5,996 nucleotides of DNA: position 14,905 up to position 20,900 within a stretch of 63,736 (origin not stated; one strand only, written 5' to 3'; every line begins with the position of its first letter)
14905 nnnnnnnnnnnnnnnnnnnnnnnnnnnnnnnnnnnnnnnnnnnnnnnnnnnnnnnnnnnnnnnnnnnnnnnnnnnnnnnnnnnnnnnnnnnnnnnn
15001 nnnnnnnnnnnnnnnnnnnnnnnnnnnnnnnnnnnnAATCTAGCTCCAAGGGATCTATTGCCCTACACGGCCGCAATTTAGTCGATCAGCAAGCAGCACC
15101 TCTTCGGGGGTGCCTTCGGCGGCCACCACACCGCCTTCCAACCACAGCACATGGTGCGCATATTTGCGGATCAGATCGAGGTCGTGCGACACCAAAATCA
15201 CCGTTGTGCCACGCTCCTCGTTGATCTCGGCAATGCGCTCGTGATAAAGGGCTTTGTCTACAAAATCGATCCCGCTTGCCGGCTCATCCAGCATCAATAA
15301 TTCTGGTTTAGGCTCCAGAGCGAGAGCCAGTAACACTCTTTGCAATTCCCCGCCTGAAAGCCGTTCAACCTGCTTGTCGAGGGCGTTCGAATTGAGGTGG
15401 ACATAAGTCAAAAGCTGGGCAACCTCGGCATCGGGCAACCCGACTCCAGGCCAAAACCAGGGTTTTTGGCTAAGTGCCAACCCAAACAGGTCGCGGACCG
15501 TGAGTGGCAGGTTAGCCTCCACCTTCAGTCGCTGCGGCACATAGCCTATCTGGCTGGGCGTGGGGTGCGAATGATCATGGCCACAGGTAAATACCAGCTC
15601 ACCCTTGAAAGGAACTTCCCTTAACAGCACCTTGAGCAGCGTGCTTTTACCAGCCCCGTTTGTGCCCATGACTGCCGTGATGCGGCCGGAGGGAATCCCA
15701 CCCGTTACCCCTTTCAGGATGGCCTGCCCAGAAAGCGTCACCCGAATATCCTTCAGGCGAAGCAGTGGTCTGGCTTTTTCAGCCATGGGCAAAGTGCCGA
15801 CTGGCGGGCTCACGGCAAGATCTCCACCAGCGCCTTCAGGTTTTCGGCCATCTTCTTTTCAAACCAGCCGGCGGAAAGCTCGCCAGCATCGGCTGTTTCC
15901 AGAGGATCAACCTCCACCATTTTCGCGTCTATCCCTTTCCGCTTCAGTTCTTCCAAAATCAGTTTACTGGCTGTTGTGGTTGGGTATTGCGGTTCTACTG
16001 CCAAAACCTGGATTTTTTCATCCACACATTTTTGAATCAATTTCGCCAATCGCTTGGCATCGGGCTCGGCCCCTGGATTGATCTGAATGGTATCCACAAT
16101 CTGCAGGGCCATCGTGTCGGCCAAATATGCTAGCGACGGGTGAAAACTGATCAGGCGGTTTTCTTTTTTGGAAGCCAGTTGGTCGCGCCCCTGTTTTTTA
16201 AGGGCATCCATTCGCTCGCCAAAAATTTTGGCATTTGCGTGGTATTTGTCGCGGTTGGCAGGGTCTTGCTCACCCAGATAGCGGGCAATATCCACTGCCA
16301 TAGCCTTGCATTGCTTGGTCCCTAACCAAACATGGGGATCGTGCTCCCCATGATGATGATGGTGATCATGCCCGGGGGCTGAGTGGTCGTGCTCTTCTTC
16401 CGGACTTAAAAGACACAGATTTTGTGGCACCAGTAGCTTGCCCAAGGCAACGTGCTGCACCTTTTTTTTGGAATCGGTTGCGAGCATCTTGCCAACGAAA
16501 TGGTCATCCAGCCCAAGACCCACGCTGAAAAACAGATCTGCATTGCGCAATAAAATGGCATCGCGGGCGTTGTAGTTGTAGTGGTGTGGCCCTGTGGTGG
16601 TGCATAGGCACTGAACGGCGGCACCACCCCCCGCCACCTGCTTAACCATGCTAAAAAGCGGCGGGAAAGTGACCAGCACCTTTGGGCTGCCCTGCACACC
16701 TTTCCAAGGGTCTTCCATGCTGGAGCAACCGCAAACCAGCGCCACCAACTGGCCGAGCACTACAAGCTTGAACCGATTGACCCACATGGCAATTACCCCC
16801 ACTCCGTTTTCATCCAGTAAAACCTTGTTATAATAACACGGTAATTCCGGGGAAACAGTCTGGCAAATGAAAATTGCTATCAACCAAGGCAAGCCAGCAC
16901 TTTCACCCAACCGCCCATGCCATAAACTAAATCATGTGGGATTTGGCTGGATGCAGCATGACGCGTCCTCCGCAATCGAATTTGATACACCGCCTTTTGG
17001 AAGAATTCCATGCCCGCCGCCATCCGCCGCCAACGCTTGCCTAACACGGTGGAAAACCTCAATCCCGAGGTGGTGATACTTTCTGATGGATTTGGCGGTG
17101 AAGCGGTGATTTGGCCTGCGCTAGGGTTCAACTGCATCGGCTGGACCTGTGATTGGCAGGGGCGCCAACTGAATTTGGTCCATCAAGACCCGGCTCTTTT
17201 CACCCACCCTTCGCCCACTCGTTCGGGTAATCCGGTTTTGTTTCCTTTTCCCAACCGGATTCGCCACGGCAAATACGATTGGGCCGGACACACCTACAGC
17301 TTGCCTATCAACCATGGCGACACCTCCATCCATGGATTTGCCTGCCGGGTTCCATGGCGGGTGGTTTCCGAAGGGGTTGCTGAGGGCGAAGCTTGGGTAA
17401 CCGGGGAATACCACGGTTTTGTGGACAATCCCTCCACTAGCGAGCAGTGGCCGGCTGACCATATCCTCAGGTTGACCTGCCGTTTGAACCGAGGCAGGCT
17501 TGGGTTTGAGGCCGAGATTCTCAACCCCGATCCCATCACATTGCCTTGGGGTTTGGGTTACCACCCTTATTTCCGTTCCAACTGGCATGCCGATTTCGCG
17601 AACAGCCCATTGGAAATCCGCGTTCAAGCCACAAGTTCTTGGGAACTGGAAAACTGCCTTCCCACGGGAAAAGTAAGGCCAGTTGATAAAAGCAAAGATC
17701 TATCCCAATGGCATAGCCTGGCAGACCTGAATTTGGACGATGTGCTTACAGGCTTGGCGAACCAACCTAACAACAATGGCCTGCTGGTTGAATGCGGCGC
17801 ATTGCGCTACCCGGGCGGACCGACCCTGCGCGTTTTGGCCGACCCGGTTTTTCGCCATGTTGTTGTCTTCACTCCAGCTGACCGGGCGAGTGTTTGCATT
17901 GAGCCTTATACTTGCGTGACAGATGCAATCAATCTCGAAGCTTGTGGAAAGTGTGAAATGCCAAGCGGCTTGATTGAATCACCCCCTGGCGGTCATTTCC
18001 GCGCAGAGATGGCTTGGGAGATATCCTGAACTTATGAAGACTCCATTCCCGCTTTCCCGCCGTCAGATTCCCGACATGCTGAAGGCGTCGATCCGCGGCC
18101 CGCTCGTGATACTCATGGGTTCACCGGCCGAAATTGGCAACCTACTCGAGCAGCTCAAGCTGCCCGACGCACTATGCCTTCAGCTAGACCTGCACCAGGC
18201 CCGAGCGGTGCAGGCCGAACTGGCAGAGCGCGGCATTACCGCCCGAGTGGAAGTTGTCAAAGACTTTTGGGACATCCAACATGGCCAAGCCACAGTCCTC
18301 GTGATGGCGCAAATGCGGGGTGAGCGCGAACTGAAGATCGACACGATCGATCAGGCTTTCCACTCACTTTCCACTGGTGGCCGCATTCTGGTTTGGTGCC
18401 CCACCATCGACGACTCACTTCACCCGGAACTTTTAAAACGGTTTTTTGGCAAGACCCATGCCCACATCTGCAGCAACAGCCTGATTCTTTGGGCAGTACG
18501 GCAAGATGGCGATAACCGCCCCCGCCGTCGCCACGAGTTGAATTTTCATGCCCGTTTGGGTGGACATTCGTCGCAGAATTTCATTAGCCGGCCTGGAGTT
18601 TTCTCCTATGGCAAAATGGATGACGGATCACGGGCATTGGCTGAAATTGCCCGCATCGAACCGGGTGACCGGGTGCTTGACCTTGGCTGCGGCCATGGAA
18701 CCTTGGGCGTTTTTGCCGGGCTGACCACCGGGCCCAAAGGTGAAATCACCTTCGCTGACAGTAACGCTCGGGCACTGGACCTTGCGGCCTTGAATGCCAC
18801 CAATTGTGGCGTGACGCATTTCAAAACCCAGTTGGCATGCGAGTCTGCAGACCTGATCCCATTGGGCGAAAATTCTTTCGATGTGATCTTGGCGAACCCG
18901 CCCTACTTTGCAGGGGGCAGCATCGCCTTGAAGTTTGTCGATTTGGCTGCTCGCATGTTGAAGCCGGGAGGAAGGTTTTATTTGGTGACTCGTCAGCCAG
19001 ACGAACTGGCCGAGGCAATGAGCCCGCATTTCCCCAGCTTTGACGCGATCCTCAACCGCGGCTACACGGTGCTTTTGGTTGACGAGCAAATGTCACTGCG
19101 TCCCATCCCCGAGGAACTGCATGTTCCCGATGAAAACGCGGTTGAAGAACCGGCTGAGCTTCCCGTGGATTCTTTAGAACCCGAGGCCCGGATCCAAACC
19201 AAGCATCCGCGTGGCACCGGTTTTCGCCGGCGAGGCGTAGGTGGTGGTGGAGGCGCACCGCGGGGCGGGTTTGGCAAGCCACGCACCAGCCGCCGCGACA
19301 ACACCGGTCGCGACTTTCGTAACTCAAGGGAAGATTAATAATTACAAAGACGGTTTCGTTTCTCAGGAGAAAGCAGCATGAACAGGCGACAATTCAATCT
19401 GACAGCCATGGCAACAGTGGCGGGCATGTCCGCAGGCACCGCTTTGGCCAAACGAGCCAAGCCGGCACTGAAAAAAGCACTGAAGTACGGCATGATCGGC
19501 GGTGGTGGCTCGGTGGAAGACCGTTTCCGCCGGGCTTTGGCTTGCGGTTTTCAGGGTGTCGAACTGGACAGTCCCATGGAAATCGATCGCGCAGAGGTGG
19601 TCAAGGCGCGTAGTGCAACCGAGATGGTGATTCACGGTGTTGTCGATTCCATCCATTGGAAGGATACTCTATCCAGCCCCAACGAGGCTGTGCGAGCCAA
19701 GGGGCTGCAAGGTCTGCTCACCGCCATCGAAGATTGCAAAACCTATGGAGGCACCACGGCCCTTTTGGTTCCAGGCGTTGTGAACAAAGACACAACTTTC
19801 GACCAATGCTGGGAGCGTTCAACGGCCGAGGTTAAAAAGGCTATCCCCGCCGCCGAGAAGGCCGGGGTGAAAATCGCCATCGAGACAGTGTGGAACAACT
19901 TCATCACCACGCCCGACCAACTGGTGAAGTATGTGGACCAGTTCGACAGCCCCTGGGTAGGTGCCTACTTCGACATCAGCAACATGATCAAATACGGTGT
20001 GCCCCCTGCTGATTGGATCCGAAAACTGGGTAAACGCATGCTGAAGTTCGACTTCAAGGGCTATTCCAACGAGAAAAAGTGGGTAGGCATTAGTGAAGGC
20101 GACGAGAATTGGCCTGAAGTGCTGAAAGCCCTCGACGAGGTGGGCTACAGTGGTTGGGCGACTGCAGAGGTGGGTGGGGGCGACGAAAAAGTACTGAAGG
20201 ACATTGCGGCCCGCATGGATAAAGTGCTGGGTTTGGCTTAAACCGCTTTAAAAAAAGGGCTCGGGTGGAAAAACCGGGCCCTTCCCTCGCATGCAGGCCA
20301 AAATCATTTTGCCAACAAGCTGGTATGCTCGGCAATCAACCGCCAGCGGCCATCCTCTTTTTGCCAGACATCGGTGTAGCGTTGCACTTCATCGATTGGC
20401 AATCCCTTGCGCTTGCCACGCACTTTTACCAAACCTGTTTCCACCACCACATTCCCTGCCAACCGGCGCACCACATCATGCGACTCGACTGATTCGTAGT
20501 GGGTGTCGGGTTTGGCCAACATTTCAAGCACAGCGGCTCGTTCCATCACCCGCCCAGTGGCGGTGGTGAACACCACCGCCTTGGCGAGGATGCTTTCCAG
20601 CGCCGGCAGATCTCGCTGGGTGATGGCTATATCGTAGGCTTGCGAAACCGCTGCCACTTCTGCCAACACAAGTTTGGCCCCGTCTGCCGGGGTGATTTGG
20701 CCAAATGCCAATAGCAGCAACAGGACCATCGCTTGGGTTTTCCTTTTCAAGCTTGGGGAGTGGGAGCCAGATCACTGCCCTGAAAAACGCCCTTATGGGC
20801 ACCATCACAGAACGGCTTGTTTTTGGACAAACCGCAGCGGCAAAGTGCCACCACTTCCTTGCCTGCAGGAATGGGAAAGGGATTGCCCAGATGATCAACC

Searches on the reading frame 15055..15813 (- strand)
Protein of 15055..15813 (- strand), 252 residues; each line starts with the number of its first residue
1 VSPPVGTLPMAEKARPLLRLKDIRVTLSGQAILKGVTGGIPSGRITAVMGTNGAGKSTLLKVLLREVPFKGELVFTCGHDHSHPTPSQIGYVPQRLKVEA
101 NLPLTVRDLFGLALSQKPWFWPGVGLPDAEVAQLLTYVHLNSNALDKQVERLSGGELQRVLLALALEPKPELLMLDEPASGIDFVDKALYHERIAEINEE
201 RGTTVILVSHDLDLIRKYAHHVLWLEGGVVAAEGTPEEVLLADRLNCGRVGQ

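Call 9: search_protein_families(library=pfam, proteins=[window:15055-15813:-], max_evalue=0.001)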
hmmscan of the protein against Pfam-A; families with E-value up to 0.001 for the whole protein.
window:15055-15813:- (252 aa): 4 families
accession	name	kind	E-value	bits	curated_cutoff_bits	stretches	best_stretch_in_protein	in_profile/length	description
PF00005.33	ABC_tran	-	3.7e-23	83.1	25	1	33-179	1-136/137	ABC transporter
PF13304.12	AAA_21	-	1.6e-09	38.7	27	1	160-214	248-302/304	AAA domain, putative AbiEii toxin, Type IV TA system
PF02463.25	SMC_N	-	2e-05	24.5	40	0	129-217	121-204/220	RecF/RecN/SMC N terminal domain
PF09818.15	ABC_ATPase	-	6.2e-05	22.6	23.2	0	23-65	62-101/283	P-loop domain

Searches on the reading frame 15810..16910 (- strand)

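Call 9: search_protein_families(library=pfam, proteins=[window:15810-16910:-], max_evalue=0.001)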
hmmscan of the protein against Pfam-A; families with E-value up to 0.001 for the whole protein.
window:15810-16910:- (366 aa): 1 family
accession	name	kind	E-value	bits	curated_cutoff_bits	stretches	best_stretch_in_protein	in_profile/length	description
PF01297.22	ZnuA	-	1.1e-55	189.4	29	1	78-363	1-262/263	Zinc-uptake complex component A periplasmic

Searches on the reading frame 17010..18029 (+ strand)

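Call 9: search_protein_families(library=pfam, proteins=[window:17010-18029:+], max_evalue=0.001)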
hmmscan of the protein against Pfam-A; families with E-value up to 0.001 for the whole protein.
window:17010-18029:+ (339 aa): 1 family
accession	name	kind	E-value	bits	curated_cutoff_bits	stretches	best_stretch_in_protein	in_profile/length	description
PF01263.26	Aldose_epim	-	4.3e-26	92.4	27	1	75-308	53-273/299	Aldose 1-epimerase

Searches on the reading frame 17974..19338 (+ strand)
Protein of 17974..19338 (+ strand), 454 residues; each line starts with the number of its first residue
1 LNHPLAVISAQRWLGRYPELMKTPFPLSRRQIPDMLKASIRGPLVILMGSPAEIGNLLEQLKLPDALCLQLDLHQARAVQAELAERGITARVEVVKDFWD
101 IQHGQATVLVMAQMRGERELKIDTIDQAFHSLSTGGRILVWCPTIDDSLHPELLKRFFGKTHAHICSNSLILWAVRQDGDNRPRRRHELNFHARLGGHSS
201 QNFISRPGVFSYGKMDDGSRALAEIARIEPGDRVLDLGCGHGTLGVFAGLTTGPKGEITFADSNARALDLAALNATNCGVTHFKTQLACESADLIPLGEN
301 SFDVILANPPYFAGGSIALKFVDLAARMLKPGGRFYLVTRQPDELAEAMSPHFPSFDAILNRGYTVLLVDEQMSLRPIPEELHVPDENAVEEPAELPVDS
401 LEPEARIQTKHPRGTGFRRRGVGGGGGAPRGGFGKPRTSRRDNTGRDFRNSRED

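Call 9: search_protein_families(library=pfam, proteins=[window:17974-19338:+], max_evalue=0.001)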
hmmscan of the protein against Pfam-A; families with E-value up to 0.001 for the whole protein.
window:17974-19338:+ (454 aa): 10 families
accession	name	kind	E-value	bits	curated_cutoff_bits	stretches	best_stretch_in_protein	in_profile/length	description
PF05175.20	MTS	-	6.2e-29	101.2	23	1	202-367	3-169/170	Methyltransferase small domain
PF13847.12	Methyltransf_31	-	2.8e-12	47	27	1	229-341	2-113/145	Methyltransferase domain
PF13649.12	Methyltransf_25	-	2.9e-10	41.1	27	1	234-333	1-97/97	Methyltransferase domain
PF01170.24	UPF0020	-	2.3e-08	34.4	22.3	1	220-350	18-177/197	RMKL-like, methyltransferase domain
PF08241.18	Methyltransf_11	-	7.6e-08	33.3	21.2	1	235-337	1-95/95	Methyltransferase domain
PF06325.19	PrmA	-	2.9e-07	30.7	22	1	228-354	159-278/296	Ribosomal protein L11 methyltransferase (PrmA)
PF08242.18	Methyltransf_12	-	6.8e-07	30.4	30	1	235-335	1-98/98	Methyltransferase domain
PF01209.24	Ubie_methyltran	-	3e-06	27.2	20.1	1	219-338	36-152/233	ubiE/COQ5 methyltransferase family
PF13489.12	Methyltransf_23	-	4.1e-06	27.1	27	1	222-343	13-122/164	Methyltransferase domain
PF03602.21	Cons_hypoth95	-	9.7e-05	22.6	24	1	231-346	42-159/182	Conserved hypothetical protein 95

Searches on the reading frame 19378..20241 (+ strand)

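Call 9: search_protein_families(library=pfam, proteins=[window:19378-20241:+], max_evalue=0.001)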
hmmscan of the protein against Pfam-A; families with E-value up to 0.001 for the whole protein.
window:19378-20241:+ (287 aa): 1 family
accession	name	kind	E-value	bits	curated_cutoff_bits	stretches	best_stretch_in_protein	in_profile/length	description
PF01261.30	AP_endonuc_2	-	3.5e-36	125.6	31.1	1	50-274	1-240/249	Xylose isomerase-like TIM barrel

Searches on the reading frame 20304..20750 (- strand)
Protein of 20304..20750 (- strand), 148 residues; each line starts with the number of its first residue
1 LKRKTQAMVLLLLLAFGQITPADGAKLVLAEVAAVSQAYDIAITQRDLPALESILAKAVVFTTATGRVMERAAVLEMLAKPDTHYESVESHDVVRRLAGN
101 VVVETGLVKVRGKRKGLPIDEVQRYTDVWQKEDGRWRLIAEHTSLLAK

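Call 57: search_protein_families(library=pfam, proteins=[window:20304-20750:-], max_evalue=0.00001)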
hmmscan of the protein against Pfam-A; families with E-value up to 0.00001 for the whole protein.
window:20304-20750:- (148 aa): 2 families
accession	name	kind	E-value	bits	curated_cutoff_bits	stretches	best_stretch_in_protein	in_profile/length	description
PF14534.12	DUF4440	-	2.7e-21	76.5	25.2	1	32-138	1-107/107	Domain of unknown function (DUF4440)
PF12680.13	SnoaL_2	-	6.9e-07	30.2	27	1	36-137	2-100/102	SnoaL-like domain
